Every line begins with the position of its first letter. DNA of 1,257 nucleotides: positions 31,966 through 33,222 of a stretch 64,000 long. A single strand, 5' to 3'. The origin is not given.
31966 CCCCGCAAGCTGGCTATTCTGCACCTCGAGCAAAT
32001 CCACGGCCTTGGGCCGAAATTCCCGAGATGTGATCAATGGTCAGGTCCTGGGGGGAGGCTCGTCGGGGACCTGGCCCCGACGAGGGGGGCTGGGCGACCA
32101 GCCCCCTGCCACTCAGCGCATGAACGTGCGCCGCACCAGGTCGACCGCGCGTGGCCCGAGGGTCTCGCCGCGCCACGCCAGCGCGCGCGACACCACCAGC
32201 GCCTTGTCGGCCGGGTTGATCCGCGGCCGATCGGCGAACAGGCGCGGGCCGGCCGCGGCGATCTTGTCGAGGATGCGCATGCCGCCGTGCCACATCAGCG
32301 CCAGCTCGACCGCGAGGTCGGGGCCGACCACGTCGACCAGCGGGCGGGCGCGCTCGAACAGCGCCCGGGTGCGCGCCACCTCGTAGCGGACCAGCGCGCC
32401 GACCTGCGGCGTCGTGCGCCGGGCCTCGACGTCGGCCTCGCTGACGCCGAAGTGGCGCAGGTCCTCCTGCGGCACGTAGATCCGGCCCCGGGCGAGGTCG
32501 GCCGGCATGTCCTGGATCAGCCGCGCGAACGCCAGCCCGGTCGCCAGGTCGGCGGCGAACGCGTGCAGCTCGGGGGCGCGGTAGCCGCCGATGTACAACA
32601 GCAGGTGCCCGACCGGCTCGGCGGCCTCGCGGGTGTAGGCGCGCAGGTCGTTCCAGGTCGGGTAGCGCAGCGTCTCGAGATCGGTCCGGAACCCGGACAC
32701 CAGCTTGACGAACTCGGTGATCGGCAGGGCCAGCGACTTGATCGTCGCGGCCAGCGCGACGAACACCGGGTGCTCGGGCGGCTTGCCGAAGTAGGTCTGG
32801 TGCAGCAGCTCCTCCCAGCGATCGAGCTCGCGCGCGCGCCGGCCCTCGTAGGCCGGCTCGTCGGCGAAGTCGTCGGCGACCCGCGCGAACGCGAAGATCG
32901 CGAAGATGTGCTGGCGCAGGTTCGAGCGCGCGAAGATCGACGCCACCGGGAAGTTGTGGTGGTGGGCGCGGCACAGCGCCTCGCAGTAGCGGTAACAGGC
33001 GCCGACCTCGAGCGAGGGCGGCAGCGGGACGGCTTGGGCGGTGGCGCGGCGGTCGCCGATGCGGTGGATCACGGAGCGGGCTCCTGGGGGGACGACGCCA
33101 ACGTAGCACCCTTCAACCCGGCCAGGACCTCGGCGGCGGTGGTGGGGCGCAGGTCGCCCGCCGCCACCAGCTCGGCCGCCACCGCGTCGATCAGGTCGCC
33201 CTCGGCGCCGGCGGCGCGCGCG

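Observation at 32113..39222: Seven-gene isoprenoid operon: UbiA prenyltransferase, IDI-2, MVK, MVD, PMK, HMGR, squalene/phytoene-synthase-like enzyme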

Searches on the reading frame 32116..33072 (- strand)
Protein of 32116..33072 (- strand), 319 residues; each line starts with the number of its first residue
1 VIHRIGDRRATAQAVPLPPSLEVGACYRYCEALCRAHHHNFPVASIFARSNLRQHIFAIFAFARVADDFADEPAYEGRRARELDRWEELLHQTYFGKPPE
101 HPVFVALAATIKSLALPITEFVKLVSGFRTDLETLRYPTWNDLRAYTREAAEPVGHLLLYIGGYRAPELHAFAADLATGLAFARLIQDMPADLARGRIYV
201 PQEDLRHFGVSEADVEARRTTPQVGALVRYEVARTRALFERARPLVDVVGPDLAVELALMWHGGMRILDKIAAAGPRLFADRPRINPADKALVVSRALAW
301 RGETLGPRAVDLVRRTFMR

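Call 5: search_protein_families(library=pfam, proteins=[window:32116-33072:-])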
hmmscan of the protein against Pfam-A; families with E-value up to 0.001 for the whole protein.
window:32116-33072:- (319 aa): 1 family
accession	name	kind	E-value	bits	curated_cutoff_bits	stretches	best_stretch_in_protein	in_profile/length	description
PF00494.24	SQS_PSY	-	6.7e-60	203.4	26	1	35-285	2-259/263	Squalene/phytoene synthase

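Call 6: search_protein_families(library=ncbifam, proteins=[window:32116-33072:-])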
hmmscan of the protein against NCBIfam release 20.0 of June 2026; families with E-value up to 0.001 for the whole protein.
window:32116-33072:- (319 aa): 5 families
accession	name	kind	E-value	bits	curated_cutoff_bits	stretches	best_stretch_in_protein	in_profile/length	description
TIGR03464.1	HpnC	equivalog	5.9e-72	242.4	250.45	1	35-298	3-266/267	squalene synthase HpnC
TIGR03465.1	HpnD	equivalog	5.6e-50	169.8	278.6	1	38-298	6-265/267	presqualene diphosphate synthase HpnD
NF045686.1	PhytoSynCyanob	equivalog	3.9e-31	108.3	550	1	23-296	17-302/310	15-cis-phytoene synthase CrtB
NF045921.1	PhytnSynCrtBRhod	equivalog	1.7e-23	83.6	500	1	29-249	9-227/307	15-cis-phytoene synthase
NF042419.1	Phyto_syn_CrtB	equivalog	5.1e-14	52.5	480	1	40-308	17-297/306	15-cis-phytoene synthase CrtB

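Call 15: find_homologous_proteins(query=window:32116-33072:-, max_evalue=1e-10)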
Query window:32116-33072:- (319 aa): 2765 proteins with E <= 1e-10 among 8000 candidates; the best 120 are listed.
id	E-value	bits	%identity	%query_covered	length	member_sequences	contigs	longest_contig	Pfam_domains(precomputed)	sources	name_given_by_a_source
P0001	1.6e-206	703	98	100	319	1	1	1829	PF00494.25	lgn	-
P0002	1.8e-206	702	98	100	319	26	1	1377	PF00494.25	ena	-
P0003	2.2e-206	702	98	100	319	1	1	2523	PF00494.25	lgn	-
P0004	3.9e-197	672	94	100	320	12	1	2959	PF00494.25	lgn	-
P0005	3.5e-193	659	92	100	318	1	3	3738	PF00494.25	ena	-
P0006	3.8e-190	649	91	99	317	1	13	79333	PF00494.25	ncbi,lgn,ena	-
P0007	4.8e-190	649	91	99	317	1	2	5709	PF00494.25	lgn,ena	-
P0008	1.8e-189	647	91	99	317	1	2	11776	PF00494.25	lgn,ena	-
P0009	9.5e-189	644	90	99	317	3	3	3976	PF00494.25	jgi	-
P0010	3.7e-186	636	89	99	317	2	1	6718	PF00494.25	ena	-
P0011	4.4e-180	616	85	99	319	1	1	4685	PF00494.25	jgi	jgi:hydroxysqualene synthase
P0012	1.6e-178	611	84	99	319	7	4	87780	PF00494.25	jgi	-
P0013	2.5e-169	580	80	100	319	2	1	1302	PF00494.25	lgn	-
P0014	3.9e-169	580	80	100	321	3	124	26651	PF00494.25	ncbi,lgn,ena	-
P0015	5.9e-169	579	81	99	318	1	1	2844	PF00494.25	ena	-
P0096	4.6e-152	524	75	99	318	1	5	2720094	PF00494.25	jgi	jgi:squalene synthase HpnC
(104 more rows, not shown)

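Call 16: find_related_loci(query=window:32116-33072:-, collection=genome_contigs, flank=10000)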
Query window:32116-33072:- (319 aa) in genome_contigs; peptide patterns used: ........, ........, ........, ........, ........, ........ (x = any residue, [..] = any of these).
354 stretches matched a pattern; 187 encode a relative of the query (tblastn E <= 1e-3); the best 80 are kept; 80 distinct loci.
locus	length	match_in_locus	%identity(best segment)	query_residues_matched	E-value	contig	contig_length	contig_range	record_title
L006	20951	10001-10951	89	1-317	0e+0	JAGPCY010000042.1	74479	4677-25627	MAG: Kofleriaceae bacterium isolate Gw_SlAct_bin_340 Gw_SlAct_518_length_74479_cov_33.303946, whole genome shotgun seque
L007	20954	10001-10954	89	1-318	0e+0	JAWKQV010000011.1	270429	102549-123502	MAG: Kofleriaceae bacterium isolate ABC1.117 ABC1.117.fa-11, whole genome shotgun sequence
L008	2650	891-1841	85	1-317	0e+0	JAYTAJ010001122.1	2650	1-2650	MAG: Myxococcales bacterium isolate GFS_13875 GFS_13875_1121, whole genome shotgun sequence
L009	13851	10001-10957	99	1-319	0e+0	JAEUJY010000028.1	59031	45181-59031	MAG: Myxococcales bacterium isolate new MAG-81 k141_2930906, whole genome shotgun sequence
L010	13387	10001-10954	80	1-318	5e-172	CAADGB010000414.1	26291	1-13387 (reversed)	uncultured delta proteobacterium isolate PRO4.fa.gz genome assembly, contig: k127_69552, whole genome shotgun sequence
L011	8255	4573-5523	80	1-317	2e-170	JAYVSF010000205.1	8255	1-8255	MAG: Myxococcales bacterium isolate GL74_DN_concoct_155_sub GL74_DN_concoct_155_sub_204, whole genome shotgun sequence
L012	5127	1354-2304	79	1-317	2e-172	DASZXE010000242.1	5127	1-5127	MAG TPA_asm: Kofleriaceae bacterium isolate SMAG_U6175 k141_13068, whole genome shotgun sequence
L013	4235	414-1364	79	1-317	4e-173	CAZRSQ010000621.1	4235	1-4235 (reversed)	MAG TPA_asm: uncultured Kofleriaceae bacterium isolate SRP287051_co2_177 genome assembly, contig: NODE_29612_length_4235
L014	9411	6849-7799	79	1-317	6e-167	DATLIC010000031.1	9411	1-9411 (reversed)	MAG TPA_asm: Kofleriaceae bacterium isolate SMAG_U13657 k141_2197257, whole genome shotgun sequence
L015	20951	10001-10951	79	1-317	7e-166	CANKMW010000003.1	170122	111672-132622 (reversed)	MAG: Myxococcales bacterium isolate TH-Jun18-119 genome assembly, contig: TH-Jun18-C60, whole genome shotgun sequence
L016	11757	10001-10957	77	1-319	4e-165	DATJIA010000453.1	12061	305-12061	MAG TPA_asm: Kofleriaceae bacterium isolate SMAG_U15526 k141_10317157, whole genome shotgun sequence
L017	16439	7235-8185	76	1-317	3e-165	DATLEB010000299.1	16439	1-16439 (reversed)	MAG TPA_asm: Kofleriaceae bacterium isolate SMAG_U14365 k141_1473283, whole genome shotgun sequence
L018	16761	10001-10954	79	1-318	5e-165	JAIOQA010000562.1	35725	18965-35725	MAG: Deltaproteobacteria bacterium isolate LakeFargette_0920_ALND_MAG_72_12 LacPavin_0920_ALND_scaffold_889241, whole ge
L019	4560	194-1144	78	1-317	8e-161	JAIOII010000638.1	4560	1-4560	MAG: Kofleriaceae bacterium isolate MAG_26 contig_119776, whole genome shotgun sequence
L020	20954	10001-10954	75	1-319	7e-156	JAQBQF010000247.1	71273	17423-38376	MAG: Myxococcales bacterium isolate RYN_366 scaffold_1313293, whole genome shotgun sequence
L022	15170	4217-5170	72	1-319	8e-155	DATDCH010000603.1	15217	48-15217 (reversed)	MAG TPA_asm: Kofleriaceae bacterium isolate SMAG_U143 k141_530186, whole genome shotgun sequence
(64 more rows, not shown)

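Call 22: search_solved_structures(query=window:32116-33072:-, max_evalue=0.001, show_alignments=2)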
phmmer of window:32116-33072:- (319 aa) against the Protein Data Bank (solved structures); distinct sequences matched with E-value up to 0.001: 11.
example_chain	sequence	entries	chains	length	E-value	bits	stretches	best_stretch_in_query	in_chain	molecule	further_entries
4hd1_A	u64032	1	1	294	4e-51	177.3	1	21-299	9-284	Squalene synthase HpnC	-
5iys_A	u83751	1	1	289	1e-19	74.1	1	21-255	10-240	Phytoene synthase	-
8is6_A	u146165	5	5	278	3.1e-14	56.1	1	22-220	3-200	CrtM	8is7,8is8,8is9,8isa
7vws_A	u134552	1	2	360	7e-08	35.2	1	53-243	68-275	LvqB4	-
3ae0_A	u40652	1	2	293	8e-07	31.7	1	26-239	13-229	Dehydrosqualene synthase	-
3vjd_A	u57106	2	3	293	1.4e-06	30.9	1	26-272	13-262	Dehydrosqualene synthase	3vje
7vwt_A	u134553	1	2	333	1.5e-06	30.8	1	53-224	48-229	CqsB4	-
2zco_A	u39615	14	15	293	2.1e-06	30.4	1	26-239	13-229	Dehydrosqualene synthase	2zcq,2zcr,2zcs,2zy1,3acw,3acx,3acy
4f6v_A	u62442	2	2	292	2.2e-06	30.3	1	26-239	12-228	Dehydrosqualene synthase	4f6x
4e9u_A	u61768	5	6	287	2.4e-06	30.2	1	27-239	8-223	Dehydrosqualene synthase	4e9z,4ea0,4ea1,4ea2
3adz_A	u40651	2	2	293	3.5e-05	26.3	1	26-239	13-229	Dehydrosqualene synthase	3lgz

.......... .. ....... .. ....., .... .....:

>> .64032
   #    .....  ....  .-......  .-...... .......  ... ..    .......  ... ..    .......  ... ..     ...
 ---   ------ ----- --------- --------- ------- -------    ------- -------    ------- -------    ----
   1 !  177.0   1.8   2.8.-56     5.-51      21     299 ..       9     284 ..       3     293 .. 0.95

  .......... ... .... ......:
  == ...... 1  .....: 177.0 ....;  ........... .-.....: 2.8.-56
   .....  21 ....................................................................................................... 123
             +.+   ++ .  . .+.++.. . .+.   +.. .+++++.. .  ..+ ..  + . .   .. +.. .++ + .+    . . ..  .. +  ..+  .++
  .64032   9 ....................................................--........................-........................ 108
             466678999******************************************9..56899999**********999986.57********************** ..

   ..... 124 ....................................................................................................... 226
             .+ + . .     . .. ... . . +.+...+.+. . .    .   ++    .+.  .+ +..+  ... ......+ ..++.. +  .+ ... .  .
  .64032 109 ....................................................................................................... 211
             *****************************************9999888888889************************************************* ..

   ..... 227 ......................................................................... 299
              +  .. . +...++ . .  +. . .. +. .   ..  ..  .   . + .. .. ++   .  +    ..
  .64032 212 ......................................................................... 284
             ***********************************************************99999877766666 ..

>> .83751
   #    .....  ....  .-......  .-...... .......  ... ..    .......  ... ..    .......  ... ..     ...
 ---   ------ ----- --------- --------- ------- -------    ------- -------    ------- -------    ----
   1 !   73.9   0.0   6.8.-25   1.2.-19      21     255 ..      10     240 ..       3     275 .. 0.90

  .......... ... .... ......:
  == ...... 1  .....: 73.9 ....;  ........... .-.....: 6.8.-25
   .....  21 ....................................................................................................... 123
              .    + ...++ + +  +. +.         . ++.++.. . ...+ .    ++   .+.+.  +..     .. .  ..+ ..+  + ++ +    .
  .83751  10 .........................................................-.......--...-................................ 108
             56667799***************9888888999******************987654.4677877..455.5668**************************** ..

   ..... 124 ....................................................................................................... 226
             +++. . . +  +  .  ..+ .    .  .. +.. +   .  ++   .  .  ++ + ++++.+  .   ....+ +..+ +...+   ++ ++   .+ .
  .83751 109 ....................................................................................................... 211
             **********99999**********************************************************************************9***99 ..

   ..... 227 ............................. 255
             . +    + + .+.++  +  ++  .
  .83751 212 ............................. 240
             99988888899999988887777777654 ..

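Call 29: find_encoding_contigs(protein=P0096, flank=10000, max_places=2)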
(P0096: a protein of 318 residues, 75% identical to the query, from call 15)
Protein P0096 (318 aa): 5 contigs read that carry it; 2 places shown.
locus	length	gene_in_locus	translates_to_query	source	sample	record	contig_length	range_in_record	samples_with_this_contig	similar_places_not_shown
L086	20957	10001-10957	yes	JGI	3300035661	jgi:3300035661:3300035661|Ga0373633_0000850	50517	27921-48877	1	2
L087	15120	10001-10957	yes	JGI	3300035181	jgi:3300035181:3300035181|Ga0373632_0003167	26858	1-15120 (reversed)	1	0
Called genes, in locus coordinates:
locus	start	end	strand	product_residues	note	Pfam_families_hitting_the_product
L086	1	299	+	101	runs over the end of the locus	PF07238:PilZ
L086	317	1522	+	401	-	-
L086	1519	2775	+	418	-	PF13485:Peptidase_MA_2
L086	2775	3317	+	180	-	PF01885:PTS_2-RNA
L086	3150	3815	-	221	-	-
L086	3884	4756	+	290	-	PF00126:HTH_1, PF03466:LysR_substrate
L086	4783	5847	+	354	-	PF01070:FMN_dh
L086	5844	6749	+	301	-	PF00288:GHMP_kinases_N, PF08544:GHMP_kinases_C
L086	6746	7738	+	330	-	PF22700:MVD-like_N, PF00288:GHMP_kinases_N (weak), PF18376:MDD_C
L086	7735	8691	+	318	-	-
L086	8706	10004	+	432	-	PF00368:HMG-CoA_red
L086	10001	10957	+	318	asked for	PF00494:SQS_PSY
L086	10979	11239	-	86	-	-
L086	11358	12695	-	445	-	PF05496:RuvB_N, PF13191:AAA_16 (weak), PF14532:Sigma54_activ_2 (faint), PF00004:AAA, PF07728:AAA_5 (faint), PF13401:AAA_22 (faint), PF16193:AAA_assoc_2, PF12002:MgsA_C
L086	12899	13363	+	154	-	-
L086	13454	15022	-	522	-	PF00496:SBP_bac_5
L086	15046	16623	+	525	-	PF02113:Peptidase_S13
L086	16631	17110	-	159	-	PF08327:AHSA1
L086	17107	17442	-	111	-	PF25213:HVO_A0261_N (weak), PF12840:HTH_20, PF01022:HTH_5, PF12802:MarR_2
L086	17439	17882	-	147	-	PF00903:Glyoxalase (weak)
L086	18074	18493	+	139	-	PF00210:Ferritin (faint), PF02915:Rubrerythrin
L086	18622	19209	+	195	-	PF12007:DUF3501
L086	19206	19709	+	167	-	-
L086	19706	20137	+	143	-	PF09969:DUF2203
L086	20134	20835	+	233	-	PF00106:adh_short, PF08659:KR, PF13561:adh_short_C2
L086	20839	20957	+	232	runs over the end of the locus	PF02190:LON_substr_bdg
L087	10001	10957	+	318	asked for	PF00494:SQS_PSY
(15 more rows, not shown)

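Call 47: search_dna_similar(query=window:32116-33072:-, collection=plasmids, mode=protein, max_rows=25)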
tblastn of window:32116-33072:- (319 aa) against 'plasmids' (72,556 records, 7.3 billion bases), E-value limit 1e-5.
Records with a match: 88; places in all: 112; records where one place covers at least 80% of the query: 21.
Best place of each record, by identity: <60% 88.
By first word of the organism name: Thermus 33; Streptomyces 15; Azospirillum 7; Sinorhizobium 7; Sulfitobacter 3; Caballeronia 2; Neisseria 2; Streptantibioticus 2; Paracoccus 2; Cupriavidus 1; and 14 more.
By predicted mobility (MOB-suite, as given by PLSDB): non-mobilizable 68; mobilizable 13; conjugative 7.
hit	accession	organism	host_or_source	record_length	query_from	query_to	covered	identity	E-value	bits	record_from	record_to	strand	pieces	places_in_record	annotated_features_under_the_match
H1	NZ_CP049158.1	Caballeronia sp. SBC1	whole organism,soil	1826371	20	301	88%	36.0%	4e-32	133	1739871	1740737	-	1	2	none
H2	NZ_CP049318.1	Caballeronia sp. SBC2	whole organism,soil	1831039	20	301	88%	36.0%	4e-32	133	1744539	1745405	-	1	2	none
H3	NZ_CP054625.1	Cupriavidus gilardii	Homo sapiens,clinical isolate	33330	37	299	82%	35.8%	2e-27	119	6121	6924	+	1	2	hpnC: squalene synthase HpnC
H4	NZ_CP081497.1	Streptomyces sp. BHT-5-2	whole organism,plant soil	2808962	10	299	91%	31.5%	8e-17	89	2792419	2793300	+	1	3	none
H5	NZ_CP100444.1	Streptomyces rimosus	pure culture,OTC cluster deletion ...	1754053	20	299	88%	31.9%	4e-19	95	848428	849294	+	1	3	record has no annotation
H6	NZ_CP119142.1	Neisseria gonorrhoeae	Homo sapiens,whole organism,synovial ...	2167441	21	301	88%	31.4%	1e-24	111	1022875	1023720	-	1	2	none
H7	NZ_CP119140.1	Neisseria gonorrhoeae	Homo sapiens,whole organism,blood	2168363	21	301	88%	31.4%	1e-24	111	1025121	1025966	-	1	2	none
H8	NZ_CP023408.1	Streptomyces fungicidicus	Pig,cell culture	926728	18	299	88%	31.0%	3e-16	87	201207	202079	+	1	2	hpnD: presqualene diphosphate synthase HpnD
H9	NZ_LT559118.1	Nonomuraea gerenzanensis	-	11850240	21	298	87%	30.6%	2e-14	82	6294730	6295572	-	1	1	none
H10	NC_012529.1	Deinococcus deserti VCD115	-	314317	25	290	83%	31.3%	9e-25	112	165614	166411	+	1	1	phytoene/squalene synthase family protein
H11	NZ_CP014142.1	Thermus parvatiensis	-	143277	11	298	90%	28.0%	1e-14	82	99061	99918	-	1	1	phytoene/squalene synthase family protein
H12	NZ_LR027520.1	Thermus thermophilus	-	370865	11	298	90%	27.6%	1e-12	76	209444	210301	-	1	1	phytoene/squalene synthase family protein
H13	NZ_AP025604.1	Thermus thermophilus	-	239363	11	298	90%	27.6%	2e-12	76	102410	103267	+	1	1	phytoene/squalene synthase family protein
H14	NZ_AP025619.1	Thermus thermophilus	-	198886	11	298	90%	27.6%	2e-12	76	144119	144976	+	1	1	phytoene/squalene synthase family protein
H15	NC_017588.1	Thermus thermophilus JL-18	-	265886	11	298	90%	27.6%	2e-12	75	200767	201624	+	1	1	phytoene/squalene synthase family protein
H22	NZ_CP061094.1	Roseomonas marmotae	Marmota himalayana,pure culture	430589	40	260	69%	30.8%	5e-8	62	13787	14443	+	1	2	hpnC: squalene synthase HpnC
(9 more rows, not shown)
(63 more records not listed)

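Call 48: get_annotated_region(hit=H3, flank=5000)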
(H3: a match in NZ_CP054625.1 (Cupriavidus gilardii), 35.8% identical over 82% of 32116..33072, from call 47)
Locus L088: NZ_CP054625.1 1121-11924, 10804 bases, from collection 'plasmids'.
description: Cupriavidus gilardii strain FDAARGOS_639 plasmid unnamed1, complete sequence
organism: Cupriavidus gilardii (NCBI taxid 82541)
taxonomy: Bacteria; Pseudomonadota; Betaproteobacteria; Burkholderiales; Burkholderiaceae; Cupriavidus; Cupriavidus gilardii
host: -; source: Homo sapiens,clinical isolate; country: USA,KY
typing (MOB-suite, as given by PLSDB): non-mobilizable
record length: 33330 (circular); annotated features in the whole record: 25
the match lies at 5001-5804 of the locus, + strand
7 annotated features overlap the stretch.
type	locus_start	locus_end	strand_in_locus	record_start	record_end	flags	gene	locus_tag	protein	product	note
CDS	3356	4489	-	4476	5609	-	-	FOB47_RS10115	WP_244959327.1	efflux RND transporter periplasmic adaptor subunit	GO:0006810 - transport [Evidence IEA]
CDS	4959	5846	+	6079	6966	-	hpnC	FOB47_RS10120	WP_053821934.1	squalene synthase HpnC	-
CDS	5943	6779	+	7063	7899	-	hpnD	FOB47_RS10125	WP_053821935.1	presqualene diphosphate synthase HpnD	GO:0016117 - carotenoid biosynthetic process [Evidence IEA]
CDS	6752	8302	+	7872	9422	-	hpnE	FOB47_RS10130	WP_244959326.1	hydroxysqualene dehydroxylase HpnE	-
CDS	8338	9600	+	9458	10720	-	-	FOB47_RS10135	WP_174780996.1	Zn-dependent hydrolase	-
CDS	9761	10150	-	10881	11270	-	-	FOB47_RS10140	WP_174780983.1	hypothetical protein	-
CDS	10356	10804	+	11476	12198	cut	ompR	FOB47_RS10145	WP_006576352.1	two-component system response regulator OmpR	GO:0000160 - phosphorelay signal transduction system [Evidence IEA]; GO:0006355 - regulation of DNA-templated ...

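Call 49: get_annotated_region(hit=H8, flank=5000)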
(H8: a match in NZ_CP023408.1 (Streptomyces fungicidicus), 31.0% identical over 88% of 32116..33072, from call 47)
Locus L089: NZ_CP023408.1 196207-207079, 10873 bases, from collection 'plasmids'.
description: Streptomyces fungicidicus strain TXX3120 plasmid p1, complete sequence
organism: Streptomyces fungicidicus (NCBI taxid 68203)
taxonomy: Bacteria; Actinomycetota; Actinomycetes; Kitasatosporales; Streptomycetaceae; Streptomyces; Streptomyces fungicidicus
host: -; source: Pig,cell culture; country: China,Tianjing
typing (MOB-suite, as given by PLSDB): non-mobilizable
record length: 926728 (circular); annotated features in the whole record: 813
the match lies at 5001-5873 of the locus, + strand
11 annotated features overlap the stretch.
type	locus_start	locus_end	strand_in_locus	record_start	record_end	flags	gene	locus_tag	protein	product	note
CDS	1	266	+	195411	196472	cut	-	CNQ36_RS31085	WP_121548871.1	iron-containing alcohol dehydrogenase family protein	-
CDS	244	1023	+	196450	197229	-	-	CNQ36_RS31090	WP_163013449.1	CDP-alcohol phosphatidyltransferase family protein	-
CDS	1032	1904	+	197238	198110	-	-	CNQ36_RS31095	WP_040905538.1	glycosyltransferase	-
CDS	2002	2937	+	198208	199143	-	-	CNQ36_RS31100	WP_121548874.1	ABC transporter permease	-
CDS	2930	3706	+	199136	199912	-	-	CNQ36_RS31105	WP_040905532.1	ABC transporter ATP-binding protein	-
CDS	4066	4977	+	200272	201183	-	hpnC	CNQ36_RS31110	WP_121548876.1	squalene synthase HpnC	-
CDS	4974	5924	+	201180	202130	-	hpnD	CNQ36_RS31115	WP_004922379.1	presqualene diphosphate synthase HpnD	GO:0016117 - carotenoid biosynthetic process [Evidence IEA]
CDS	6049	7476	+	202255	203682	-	hpnE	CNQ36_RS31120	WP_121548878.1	hydroxysqualene dehydroxylase HpnE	-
CDS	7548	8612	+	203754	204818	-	-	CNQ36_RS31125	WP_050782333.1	polyprenyl synthetase family protein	-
CDS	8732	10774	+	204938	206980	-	shc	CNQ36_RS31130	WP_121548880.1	squalene--hopene cyclase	GO:0019746 - hopanoid biosynthetic process [Evidence IEA]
CDS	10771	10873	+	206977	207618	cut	-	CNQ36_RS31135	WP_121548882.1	1-hydroxy-2-methyl-2-butenyl 4-diphosphate reductase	-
